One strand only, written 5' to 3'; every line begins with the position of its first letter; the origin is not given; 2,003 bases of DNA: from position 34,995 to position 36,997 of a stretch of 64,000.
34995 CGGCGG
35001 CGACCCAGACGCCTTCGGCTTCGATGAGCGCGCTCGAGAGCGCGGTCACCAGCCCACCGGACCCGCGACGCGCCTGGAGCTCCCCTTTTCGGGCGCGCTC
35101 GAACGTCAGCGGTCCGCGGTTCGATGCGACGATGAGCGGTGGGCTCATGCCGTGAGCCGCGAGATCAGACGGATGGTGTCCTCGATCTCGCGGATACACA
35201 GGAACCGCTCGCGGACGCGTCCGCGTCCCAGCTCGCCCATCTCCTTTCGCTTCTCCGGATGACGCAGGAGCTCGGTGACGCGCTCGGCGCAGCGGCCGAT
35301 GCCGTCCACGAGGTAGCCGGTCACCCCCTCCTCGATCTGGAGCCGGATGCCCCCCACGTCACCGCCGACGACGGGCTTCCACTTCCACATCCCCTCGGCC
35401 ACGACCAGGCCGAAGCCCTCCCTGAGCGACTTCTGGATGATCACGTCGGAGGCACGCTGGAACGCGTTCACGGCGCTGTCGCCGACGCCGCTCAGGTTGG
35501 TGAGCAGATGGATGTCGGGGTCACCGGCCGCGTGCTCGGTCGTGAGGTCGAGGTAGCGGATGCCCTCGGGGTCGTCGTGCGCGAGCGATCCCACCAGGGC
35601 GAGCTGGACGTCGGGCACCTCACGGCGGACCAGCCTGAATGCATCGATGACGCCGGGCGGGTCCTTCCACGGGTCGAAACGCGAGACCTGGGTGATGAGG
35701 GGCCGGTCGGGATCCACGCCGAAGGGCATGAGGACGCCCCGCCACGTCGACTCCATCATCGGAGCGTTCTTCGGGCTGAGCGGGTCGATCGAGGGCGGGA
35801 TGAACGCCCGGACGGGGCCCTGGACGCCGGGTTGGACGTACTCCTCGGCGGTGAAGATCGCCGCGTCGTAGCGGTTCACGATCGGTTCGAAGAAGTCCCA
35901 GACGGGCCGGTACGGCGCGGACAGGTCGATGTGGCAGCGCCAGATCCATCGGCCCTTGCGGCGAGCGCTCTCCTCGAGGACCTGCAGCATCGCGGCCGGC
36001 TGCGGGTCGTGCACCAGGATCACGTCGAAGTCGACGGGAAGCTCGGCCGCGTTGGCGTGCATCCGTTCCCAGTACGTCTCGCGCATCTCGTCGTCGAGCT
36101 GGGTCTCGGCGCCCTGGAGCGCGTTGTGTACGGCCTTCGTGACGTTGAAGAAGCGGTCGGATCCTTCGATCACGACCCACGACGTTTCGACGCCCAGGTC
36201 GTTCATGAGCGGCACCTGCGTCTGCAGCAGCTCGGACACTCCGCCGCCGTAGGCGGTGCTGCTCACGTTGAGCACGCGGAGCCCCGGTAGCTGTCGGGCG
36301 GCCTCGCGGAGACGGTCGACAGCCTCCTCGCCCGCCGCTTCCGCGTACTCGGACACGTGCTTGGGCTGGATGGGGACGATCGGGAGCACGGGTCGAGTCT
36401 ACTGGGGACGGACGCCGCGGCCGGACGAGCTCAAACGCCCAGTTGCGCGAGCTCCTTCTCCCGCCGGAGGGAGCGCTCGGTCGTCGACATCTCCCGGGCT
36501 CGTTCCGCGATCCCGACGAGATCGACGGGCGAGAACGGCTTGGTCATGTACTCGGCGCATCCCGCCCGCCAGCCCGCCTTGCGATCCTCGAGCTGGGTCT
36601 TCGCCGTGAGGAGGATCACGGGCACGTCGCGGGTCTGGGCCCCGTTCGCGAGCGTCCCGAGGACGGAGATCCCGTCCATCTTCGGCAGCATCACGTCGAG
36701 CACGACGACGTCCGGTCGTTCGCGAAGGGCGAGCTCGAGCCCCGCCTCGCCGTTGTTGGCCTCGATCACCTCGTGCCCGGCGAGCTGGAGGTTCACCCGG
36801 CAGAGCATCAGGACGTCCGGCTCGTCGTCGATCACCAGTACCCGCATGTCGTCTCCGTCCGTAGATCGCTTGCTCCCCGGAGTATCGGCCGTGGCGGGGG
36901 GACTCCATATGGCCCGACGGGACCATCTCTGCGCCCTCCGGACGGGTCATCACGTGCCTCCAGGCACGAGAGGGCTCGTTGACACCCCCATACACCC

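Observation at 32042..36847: Trehalose module: otsB with a deep overlap, and otsA-treT headed by a response regulator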

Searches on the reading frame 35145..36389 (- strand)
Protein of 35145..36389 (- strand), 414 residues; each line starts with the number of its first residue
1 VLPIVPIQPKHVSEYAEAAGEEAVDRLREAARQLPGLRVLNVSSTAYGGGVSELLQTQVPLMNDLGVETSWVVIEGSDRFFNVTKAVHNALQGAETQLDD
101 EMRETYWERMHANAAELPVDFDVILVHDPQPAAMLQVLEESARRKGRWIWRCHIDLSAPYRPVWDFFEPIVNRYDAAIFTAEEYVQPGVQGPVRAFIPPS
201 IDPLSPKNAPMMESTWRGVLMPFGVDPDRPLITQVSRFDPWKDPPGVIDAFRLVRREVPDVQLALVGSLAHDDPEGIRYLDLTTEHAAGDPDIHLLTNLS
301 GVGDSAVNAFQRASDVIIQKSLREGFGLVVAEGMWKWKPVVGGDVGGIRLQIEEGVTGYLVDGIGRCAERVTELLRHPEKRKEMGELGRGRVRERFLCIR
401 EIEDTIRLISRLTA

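Call 4: search_protein_families(library=pfam, proteins=[window:35145-36389:-], max_evalue=0.01)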
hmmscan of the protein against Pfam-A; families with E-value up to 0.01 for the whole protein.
window:35145-36389:- (414 aa): 4 families
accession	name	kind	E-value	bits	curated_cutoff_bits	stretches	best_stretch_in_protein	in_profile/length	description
PF21269.3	TreT_GT1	-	4.9e-54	182.4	27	1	41-186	1-144/144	Trehalose synthase, N-terminal domain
PF00534.26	Glycos_transf_1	-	1.5e-22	80.4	26.4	1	225-389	11-170/172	Glycosyl transferases group 1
PF13692.12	Glyco_trans_1_4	-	7.5e-15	55.9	27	1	230-376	2-141/142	Glycosyl transferases group 1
PF13524.12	Glyco_trans_1_2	-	0.0074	16.7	25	0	358-403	95-140/144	Glycosyl transferase-like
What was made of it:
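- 35145..36389 (-): treT (trehalose glycosyltransferring synthase), 414 aa, GTG start at 36389. PF21269 (call 4).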

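Call 5: search_solved_structures(query=window:35145-36389:-, max_evalue=0.001, show_alignments=2)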
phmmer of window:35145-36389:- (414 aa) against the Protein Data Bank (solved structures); distinct sequences matched with E-value up to 0.001: 18.
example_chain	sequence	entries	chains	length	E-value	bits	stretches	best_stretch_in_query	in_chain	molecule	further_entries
2x6q_A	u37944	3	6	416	2.7e-121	408.8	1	12-410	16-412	TREHALOSE-SYNTHASE TRET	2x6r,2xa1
2xa2_A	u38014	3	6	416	1.8e-120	406.1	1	12-410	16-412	TREHALOSE-SYNTHASE TRET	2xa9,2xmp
6zj4_AAA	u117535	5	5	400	2.5e-117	395.8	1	13-409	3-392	Trehalose phosphorylase/synthase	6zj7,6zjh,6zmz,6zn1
6n1x_A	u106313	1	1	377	3.9e-11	45.9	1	221-372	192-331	Glycosyltransferase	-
6d9t_A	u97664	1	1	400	4.5e-11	45.7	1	221-372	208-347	Glycosyl transferase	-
2jjm_A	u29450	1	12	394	7e-11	45.1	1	222-398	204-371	GLYCOSYL TRANSFERASE, GROUP 1 FAMILY PROTEIN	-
3c4q_A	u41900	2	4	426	7.4e-11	45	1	223-387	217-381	Predicted glycosyltransferases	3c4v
3mbo_A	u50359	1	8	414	7.8e-11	44.9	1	222-398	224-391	Glycosyltransferase, group 1 family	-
3c48_A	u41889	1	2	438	8.1e-11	44.9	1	223-387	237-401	Predicted glycosyltransferases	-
6tvp_A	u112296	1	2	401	2.2e-09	40.1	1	218-412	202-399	Alpha-maltose-1-phosphate synthase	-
6kih_A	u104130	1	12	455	5.2e-08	35.6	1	225-396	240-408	Tll1590 protein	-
5d00_A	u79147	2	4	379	6.1e-07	32.1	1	221-365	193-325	N-acetyl-alpha-D-glucosaminyl L-malate synthase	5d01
7qnt_AAA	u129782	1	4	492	3.8e-05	26.2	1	228-394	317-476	TarM(Se)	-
7qd7_AAA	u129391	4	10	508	4e-05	26.1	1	228-394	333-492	TarM(Se)_G117R | TarM(Se)_G117R-4RboP | TarM(Se)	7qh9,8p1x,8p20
3oka_A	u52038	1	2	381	4.3e-05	26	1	222-394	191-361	GDP-mannose-dependent alpha-(1-6)-phosphatidylinositol monomannoside mannosyltransferase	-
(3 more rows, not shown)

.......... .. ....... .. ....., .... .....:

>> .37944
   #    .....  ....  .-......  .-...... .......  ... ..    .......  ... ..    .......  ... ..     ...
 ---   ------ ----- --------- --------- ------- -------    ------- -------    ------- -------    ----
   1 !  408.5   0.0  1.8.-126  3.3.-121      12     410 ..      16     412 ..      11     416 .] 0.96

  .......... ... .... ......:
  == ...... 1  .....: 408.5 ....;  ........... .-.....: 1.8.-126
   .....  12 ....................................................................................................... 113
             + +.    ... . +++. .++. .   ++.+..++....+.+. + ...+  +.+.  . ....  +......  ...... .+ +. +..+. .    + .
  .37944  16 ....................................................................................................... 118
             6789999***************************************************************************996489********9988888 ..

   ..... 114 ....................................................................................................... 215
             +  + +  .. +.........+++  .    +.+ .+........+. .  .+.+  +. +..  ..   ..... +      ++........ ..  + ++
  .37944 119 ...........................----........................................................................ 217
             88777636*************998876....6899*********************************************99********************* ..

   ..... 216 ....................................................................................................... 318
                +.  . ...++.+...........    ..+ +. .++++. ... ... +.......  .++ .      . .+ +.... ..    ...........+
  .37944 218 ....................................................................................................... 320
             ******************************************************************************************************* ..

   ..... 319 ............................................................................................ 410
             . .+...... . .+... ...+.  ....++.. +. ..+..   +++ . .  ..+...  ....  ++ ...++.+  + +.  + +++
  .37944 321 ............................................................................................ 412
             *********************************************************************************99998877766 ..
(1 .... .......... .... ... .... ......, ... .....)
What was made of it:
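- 35145..36389 (-): Match to PDB 2x6q/6zj4 and conserved REGFGL glutamate (call 5).
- On TreT (trehalose glycosyltransferring synthase, GT4): The query reads slrEGFGL where the 2xa2 sequence reads sirAGFGL (alignment in call 5).
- Closest known: TreT, trehalose glycosyltransferring synthase. Same: Full-length homology to the solved enzymes, the TreT-specific N-terminal domain, and conserved motifs FFNVTK, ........, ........, SRFDPWK and REGFGL (call 5).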

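Call 6: search_protein_families(library=ncbifam, proteins=[window:35145-36389:-], max_evalue=0.001)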
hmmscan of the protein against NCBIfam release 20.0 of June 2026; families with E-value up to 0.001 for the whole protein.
window:35145-36389:- (414 aa): 14 families
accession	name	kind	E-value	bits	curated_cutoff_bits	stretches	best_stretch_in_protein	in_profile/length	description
NF041139.1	TreT_Thcocales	equivalog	1.1e-130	436.2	775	1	9-410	11-410/412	trehalose synthase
TIGR03999.1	thiol_BshA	equivalog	2.2e-17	63.1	273.7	1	223-400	193-361/375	N-acetyl-alpha-D-glucosaminyl L-malate synthase BshA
TIGR02149.1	glgA_Coryne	subfamily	2.7e-14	53.1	302.4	1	218-398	193-376/391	glycogen synthase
TIGR03449.1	mycothiol_MshA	equivalog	3e-14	52.7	462.5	1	223-387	214-379/406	D-inositol-3-phosphate glycosyltransferase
NF041876.1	EPS_EpsE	equivalog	4.3e-13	49.3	400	1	233-398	218-382/389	exopolysaccharide biosynthesis GT4 family glycosyltransferase EpsE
NF038229.1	Glyco4_Geo_Pelo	equivalog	5.2e-13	48.7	400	1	248-412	180-336/338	GPMC system family 4 glycosyltransferase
TIGR03088.1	stp2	hypoth_equivalog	9e-12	44.7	409.05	1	227-400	192-361/374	TIGR03088 family PEP-CTERM/XrtA system glycosyltransferase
TIGR04047.1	MSMEG_0565_glyc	hypoth_equivalog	2.5e-10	40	259.85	1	235-345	199-308/373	MSMEG_0565 family glycosyltransferase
NF038295.1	EPS_HpsP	equivalog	1.6e-08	34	550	1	219-396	197-371/388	hormogonium polysaccharide biosynthesis glycosyltransferase HpsP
NF038011.1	PelF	equivalog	2e-05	23.8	100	0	230-353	307-423/489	GT4 family glycosyltransferase PelF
NF047880.1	glyco_SdgA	exception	2.5e-05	23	800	1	235-384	321-463/488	serine-aspartate repeat adhesin O-glycosyltransferase SdgA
NF053787.1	GlcN_PG_synth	equivalog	9.9e-05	21.3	480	1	307-398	255-345/361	N-acetylglucosaminyl phosphatidylglycerol synthase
NF012028.0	PRK15484.1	subfamily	0.00032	19.9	618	1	225-361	189-325/380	lipopolysaccharide N-acetylglucosaminyltransferase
TIGR04063.1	stp3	hypoth_equivalog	0.0004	19.4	442.05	0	248-394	232-377/397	TIGR04063 family PEP-CTERM/XrtA system glycosyltransferase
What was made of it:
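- Family assignments (calls 4, 5, 6).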

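Call 7: find_encoding_contigs(protein=window:35145-36389:-, flank=8000, max_places=6)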
Protein window:35145-36389:- (414 aa): 17 contigs read that carry it; 6 places shown.
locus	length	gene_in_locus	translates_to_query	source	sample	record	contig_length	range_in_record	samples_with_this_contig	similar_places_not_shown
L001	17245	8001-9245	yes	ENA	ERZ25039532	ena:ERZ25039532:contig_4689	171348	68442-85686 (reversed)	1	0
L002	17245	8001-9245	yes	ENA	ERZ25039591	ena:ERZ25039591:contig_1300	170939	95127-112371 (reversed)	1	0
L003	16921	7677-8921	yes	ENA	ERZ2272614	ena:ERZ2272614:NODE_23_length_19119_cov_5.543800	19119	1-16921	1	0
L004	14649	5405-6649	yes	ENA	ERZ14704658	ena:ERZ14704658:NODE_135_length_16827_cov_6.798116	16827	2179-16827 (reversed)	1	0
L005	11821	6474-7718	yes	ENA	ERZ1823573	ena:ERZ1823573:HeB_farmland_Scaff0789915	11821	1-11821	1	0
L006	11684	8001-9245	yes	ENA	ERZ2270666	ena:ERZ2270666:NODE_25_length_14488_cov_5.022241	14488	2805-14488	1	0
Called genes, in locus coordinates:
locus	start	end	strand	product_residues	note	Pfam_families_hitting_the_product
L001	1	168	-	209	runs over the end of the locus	-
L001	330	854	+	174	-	PF27105:Rv1265_N, PF27540:Mb1296_C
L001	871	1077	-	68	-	-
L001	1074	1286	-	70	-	-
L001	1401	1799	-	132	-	PF20791:Acyl-ACP_TE_C, PF13279:4HBT_2, PF03061:4HBT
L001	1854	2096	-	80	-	PF09383:NIL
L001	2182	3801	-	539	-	PF00118:Cpn60_TCP1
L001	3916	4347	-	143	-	-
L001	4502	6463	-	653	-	PF16177:ACAS_N, PF00501:AMP-binding, PF13193:AMP-binding_C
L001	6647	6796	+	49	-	PF18930:DUF5679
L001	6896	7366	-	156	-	PF02082:Rrf2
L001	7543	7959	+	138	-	PF00072:Response_reg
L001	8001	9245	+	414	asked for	PF21269:TreT_GT1, PF00534:Glycos_transf_1, PF13692:Glyco_trans_1_4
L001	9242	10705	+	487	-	PF00982:Glyco_transf_20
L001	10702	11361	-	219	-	PF02358:Trehalose_PPase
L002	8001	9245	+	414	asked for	PF21269:TreT_GT1, PF00534:Glycos_transf_1, PF13692:Glyco_trans_1_4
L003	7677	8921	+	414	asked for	PF21269:TreT_GT1, PF00534:Glycos_transf_1, PF13692:Glyco_trans_1_4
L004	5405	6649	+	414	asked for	PF21269:TreT_GT1, PF00534:Glycos_transf_1, PF13692:Glyco_trans_1_4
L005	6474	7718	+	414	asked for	PF21269:TreT_GT1, PF00534:Glycos_transf_1, PF13692:Glyco_trans_1_4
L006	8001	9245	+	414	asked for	PF21269:TreT_GT1, PF00534:Glycos_transf_1, PF13692:Glyco_trans_1_4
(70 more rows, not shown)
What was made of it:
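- Checked: Public gene calls on contigs that encode the identical TreT protein put the otsB start at TTG 33029, the L of DFDGTL, giving 219 aa (call 7).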

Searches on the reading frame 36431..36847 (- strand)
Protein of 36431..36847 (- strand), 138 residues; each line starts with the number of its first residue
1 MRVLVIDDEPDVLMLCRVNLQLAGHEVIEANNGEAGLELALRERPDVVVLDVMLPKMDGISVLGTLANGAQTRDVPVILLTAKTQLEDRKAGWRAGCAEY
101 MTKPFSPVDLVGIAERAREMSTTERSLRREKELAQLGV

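Call 4: search_protein_families(library=pfam, proteins=[window:36431-36847:-], max_evalue=0.01)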
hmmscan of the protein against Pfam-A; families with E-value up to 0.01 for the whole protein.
window:36431-36847:- (138 aa): 1 family
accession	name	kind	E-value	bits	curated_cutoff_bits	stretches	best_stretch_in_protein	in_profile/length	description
PF00072.30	Response_reg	-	3.4e-25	88.8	30.2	1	3-112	1-108/111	Response regulator receiver domain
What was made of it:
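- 36431..36847 (-): Stand-alone receiver-domain response regulator, 138 aa. It has its own Shine-Dalgarno (GGAG) and ATG, and a conserved basic C-terminal helix. PF00072 (call 4).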

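Call 6: search_protein_families(library=ncbifam, proteins=[window:36431-36847:-], max_evalue=0.001)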
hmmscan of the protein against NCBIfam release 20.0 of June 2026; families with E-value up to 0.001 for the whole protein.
window:36431-36847:- (138 aa): 97 families (the best 25 are shown)
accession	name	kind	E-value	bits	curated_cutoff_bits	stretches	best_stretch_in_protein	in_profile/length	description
NF045944.1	ResRegRpaBCyano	equivalog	1.6e-27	96.4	330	1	4-112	1-106/229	response regulator transcription factor RpaB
TIGR02154.1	PhoB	equivalog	3.7e-27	95.1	296.2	1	2-112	4-114/226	phosphate regulon transcriptional regulator PhoB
NF007135.0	PRK09581.1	equivalog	1.5e-24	86.7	474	1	2-111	4-113/457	PleD family two-component system response regulator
NF040534.1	resp_reg_YycF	equivalog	1.3e-23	83.5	340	1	2-114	2-111/231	response regulator YycF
NF040689.1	MtrAB_MtrA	equivalog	3.4e-23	82.1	300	1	3-123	1-119/219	MtrAB system response regulator MtrA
TIGR01387.1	cztR_silR_copR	subfamily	1.7e-21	76.9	279.2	1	3-114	1-110/218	heavy metal response regulator transcription factor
NF033120.0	vanR_FM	exception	2.4e-21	76.4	460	1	2-113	5-113/231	vancomycin resistance response regulator transcription factor, VanR-F/VanR-M family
NF053854.1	RespRegPhoBBctds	equivalog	5.6e-21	74.9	270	1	3-109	1-106/225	two-component system response regulator PhoB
NF007005.1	PRK09468.1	equivalog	8.3e-21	74.5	331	1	2-112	5-113/237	osmolarity response regulator transcription factor OmpR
NF051850.1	RespRegRprY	equivalog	1.4e-20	73.7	370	1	1-111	5-113/234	response regulator transcription factor RprY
NF007546.0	PRK10161.1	equivalog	1.5e-20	73.8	471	1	2-112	4-114/229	phosphate response regulator transcription factor PhoB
NF041733.1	resp_reg_CseB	equivalog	2.2e-20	73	350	1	2-112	2-109/228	two-component system response regulator CseB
NF008567.0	PRK11517.1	equivalog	2.6e-20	72.8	353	1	1-112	1-109/223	response regulator transcription factor HprR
NF033117.2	vanR_ACDEGLN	exception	5.6e-20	71.9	350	1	3-112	1-107/226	VanR-ABDEGLN family response regulator transcription factor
NF008469.0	PRK11361.1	equivalog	1.9e-19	69.7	714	1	2-128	6-130/461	acetoacetate metabolism transcriptional regulator AtoC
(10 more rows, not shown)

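Call 44: search_solved_structures(query=window:36431-36847:-, max_evalue=1e-10)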
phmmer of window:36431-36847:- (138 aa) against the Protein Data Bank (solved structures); distinct sequences matched with E-value up to 1e-10: 92 (the best 60 are shown).
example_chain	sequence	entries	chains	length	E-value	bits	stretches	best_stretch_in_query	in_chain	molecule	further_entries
1mvo_A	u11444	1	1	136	3.1e-25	91.8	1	2-110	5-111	PhoP response regulator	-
9dvt_R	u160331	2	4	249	1.9e-24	89.2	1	2-112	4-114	DNA-binding dual master transcriptional regulator RpaA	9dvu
9ji3_J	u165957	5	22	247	1e-22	83.6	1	2-112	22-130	DNA-binding response regulator | Possible two component system response transcriptional positive regulator PhoP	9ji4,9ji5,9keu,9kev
3r0j_A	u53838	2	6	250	1e-22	83.6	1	2-112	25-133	POSSIBLE TWO COMPONENT SYSTEM RESPONSE TRANSCRIPTIONAL POSITIVE REGULATOR PHOP | Response regulator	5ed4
1ys6_A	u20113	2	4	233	1.2e-22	83.4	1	2-115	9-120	Transcriptional regulatory protein prrA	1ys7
9g85_A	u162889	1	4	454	3.1e-22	82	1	2-116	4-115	Response regulator PleD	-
9g86_A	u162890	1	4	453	3.1e-22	82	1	2-116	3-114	Response regulator PleD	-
2wb4_A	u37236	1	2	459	3.2e-22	82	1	2-116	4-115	DIGUANYLATE CYCLASE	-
1w25_A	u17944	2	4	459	3.3e-22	82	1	2-116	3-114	STALKED-CELL DIFFERENTIATION CONTROLLING PROTEIN | RESPONSE REGULATOR PLED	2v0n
3dge_C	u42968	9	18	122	2.6e-21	79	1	2-111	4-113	Response regulator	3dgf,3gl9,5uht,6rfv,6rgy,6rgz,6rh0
6azr_B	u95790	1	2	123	2.7e-21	79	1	2-111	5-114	Chemotaxis regulator-transmits chemoreceptor signals to flagelllar motor components CheY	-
9lbr_A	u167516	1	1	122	7e-21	77.7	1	2-111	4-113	Response regulator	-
1nxo_A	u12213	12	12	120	1.2e-20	77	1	2-110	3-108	DNA-binding response regulator | Response regulator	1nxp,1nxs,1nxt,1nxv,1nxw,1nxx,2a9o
6eb7_A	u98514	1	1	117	1.3e-20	76.8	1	2-110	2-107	DNA-binding response regulator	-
4ja2_A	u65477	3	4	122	1.4e-20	76.7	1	2-111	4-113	Response regulator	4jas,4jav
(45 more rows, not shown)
